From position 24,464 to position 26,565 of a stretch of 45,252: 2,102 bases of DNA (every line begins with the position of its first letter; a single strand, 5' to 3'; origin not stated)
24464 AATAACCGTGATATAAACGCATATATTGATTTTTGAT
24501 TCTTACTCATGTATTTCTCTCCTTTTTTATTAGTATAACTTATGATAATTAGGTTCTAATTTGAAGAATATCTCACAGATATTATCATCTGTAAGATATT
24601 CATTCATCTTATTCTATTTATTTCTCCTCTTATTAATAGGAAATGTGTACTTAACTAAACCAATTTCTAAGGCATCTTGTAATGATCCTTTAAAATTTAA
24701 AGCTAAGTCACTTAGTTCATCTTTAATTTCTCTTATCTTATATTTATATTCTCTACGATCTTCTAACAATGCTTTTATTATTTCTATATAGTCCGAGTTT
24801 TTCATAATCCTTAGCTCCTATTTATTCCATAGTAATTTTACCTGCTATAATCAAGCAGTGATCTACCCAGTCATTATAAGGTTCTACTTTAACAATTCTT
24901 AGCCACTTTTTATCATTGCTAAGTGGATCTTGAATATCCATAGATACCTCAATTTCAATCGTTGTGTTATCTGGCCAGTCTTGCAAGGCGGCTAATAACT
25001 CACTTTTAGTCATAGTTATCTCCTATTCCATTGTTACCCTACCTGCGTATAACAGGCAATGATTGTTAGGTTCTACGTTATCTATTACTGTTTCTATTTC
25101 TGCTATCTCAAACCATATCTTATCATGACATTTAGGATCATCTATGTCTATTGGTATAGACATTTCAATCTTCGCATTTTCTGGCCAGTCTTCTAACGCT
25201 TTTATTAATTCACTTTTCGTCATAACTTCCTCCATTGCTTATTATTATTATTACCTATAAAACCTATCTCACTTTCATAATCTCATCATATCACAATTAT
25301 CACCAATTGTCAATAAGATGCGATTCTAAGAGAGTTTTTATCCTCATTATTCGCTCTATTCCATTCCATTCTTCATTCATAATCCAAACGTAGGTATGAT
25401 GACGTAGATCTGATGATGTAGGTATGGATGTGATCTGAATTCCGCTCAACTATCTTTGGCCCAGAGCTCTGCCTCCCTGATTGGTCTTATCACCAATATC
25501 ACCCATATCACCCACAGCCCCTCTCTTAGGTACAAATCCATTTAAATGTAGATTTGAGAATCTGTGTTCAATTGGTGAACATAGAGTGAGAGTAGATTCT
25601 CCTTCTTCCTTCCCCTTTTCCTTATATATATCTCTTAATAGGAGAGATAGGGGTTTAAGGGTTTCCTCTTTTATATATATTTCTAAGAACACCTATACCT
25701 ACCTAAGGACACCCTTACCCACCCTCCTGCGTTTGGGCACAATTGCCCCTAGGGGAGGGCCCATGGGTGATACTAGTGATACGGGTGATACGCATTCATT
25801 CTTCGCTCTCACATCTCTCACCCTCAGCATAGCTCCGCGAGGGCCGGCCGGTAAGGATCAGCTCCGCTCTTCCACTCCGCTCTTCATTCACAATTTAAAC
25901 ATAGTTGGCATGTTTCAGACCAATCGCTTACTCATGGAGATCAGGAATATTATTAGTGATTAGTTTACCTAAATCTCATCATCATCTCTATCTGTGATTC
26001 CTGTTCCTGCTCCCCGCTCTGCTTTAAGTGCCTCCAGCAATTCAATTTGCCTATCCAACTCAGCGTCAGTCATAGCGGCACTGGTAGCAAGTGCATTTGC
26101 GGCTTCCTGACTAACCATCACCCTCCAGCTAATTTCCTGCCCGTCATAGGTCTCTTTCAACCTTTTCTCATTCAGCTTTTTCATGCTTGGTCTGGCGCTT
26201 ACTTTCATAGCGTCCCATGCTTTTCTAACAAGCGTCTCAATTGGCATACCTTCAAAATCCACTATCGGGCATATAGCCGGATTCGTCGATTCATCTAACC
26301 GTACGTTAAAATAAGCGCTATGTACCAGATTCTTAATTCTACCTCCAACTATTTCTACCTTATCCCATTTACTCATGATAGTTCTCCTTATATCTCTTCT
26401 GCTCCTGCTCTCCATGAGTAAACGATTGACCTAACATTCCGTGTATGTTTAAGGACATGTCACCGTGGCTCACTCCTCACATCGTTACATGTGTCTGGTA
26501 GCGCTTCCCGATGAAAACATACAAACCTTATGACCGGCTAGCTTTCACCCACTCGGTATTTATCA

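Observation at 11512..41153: About 15 copies of a 24-nt motif in front of middle and late genes, with no recognisable cognate RNA polymerase or sigma factor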

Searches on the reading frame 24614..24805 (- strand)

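Call 22: search_protein_families(library=pfam, proteins=[window:24614-24805:-], max_evalue=1)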
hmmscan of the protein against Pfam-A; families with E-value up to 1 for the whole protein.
window:24614-24805:- (63 aa): 2 families
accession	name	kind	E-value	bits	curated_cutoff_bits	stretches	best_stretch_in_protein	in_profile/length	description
PF02284.21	COX5A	-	0.11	13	24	1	6-42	64-101/103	Cytochrome c oxidase subunit Va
PF20430.3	Eplus_motif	-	0.84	9.9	24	1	23-34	13-24/28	E+ motif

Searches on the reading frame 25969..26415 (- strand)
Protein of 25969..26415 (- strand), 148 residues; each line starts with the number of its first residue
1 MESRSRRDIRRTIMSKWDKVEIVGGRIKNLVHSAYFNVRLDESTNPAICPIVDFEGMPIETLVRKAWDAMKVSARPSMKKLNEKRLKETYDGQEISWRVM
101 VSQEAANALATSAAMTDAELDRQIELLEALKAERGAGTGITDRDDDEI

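Call 8: search_protein_families(library=pfam, proteins=[window:25969-26415:-], max_evalue=0.01)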
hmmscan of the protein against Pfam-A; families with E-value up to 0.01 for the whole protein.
window:25969-26415:- (148 aa): 0 families

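Call 22: search_protein_families(library=pfam, proteins=[window:25969-26415:-], max_evalue=1)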
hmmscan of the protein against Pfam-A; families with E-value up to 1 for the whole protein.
window:25969-26415:- (148 aa): 1 family
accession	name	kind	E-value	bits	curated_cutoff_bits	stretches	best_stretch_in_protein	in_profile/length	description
PF18027.6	Pepdidase_M14_N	-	0.051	14.2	23.2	1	29-105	30-101/107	Cytosolic carboxypeptidase N-terminal domain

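Call 27: search_protein_families(library=phrogs, proteins=[window:25969-26415:-], max_evalue=0.01)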
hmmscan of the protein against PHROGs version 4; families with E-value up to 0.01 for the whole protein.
window:25969-26415:- (148 aa): 0 families
